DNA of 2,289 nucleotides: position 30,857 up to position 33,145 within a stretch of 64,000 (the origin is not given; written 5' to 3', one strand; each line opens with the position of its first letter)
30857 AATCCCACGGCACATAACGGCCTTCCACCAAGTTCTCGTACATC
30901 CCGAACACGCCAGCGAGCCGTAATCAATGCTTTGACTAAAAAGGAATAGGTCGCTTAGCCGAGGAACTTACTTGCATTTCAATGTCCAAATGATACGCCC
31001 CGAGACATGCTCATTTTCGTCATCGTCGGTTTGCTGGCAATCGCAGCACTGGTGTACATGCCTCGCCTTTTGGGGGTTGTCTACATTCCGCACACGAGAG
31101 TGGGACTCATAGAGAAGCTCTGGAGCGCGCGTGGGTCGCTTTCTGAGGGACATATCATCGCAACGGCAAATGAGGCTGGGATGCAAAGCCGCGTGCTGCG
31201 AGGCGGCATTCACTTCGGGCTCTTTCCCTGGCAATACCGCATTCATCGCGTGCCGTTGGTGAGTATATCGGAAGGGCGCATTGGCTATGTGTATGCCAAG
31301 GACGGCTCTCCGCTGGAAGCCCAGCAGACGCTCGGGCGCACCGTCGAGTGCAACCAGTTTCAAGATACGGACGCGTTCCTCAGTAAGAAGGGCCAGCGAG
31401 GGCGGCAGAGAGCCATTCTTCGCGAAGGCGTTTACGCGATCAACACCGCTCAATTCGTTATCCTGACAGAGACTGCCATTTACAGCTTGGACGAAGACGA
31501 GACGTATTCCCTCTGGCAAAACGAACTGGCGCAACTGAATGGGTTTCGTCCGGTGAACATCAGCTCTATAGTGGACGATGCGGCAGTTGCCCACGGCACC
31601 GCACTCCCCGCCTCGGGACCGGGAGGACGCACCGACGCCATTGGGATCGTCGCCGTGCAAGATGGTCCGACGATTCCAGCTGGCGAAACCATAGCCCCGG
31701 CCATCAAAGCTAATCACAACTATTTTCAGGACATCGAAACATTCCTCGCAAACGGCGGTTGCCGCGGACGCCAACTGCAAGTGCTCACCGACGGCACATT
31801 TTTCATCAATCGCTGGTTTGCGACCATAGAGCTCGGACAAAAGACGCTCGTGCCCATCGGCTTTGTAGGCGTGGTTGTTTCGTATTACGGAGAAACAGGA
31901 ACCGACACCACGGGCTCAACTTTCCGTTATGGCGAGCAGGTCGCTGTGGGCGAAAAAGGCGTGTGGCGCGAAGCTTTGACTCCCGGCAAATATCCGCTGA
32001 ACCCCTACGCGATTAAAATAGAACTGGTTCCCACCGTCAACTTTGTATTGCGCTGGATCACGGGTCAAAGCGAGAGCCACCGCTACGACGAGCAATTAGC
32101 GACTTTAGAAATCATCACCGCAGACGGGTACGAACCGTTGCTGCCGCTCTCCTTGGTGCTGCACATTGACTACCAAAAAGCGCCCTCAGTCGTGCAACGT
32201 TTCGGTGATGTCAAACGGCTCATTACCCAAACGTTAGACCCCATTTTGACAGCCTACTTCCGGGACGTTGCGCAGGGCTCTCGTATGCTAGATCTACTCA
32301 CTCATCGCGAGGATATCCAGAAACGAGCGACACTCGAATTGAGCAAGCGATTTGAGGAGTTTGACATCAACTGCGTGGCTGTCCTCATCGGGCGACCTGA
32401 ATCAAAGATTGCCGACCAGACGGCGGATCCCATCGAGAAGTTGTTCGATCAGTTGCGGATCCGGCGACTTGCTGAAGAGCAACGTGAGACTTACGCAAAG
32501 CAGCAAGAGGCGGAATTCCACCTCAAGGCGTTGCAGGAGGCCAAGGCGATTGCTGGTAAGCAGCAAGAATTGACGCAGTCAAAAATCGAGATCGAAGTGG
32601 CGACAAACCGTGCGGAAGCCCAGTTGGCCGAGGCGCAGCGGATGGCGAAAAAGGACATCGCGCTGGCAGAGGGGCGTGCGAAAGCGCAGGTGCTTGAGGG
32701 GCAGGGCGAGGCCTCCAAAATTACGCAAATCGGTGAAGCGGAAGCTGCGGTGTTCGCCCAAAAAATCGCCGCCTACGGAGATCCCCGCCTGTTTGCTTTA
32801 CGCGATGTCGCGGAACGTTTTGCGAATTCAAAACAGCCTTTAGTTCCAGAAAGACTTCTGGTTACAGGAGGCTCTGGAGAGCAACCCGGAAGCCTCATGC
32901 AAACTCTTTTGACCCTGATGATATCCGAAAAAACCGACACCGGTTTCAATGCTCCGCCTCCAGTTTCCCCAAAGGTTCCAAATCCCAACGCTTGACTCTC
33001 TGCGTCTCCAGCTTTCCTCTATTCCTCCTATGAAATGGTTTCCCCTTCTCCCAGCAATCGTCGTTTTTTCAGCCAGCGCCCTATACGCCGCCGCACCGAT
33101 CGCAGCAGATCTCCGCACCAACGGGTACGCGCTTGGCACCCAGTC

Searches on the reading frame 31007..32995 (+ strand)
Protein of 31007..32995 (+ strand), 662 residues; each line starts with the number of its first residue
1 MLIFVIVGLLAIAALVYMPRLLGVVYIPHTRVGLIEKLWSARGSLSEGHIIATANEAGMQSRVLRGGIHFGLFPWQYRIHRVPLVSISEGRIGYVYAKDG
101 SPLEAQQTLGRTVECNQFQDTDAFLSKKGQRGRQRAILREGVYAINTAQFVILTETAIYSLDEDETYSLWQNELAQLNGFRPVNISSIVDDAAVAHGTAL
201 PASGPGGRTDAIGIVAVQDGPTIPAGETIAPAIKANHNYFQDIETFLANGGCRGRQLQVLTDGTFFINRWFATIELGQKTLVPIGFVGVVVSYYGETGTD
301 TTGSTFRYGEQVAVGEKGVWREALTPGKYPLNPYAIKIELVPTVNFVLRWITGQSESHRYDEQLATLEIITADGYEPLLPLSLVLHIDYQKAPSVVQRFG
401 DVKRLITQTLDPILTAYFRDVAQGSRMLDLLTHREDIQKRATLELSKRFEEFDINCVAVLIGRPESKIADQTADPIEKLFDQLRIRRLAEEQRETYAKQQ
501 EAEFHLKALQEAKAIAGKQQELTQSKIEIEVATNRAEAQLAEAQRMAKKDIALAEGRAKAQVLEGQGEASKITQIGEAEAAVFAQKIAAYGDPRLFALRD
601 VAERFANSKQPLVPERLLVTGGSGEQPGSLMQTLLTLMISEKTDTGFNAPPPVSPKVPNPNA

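Call 10: search_protein_families(library=pfam, proteins=[window:31007-32995:+], max_evalue=0.001)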
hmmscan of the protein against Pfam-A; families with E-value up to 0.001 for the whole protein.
window:31007-32995:+ (662 aa): 1 family
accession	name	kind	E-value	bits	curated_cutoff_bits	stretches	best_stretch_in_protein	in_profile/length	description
PF01145.31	Band_7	-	3.5e-12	47.2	23.6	1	313-493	19-172/176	SPFH domain / Band 7 family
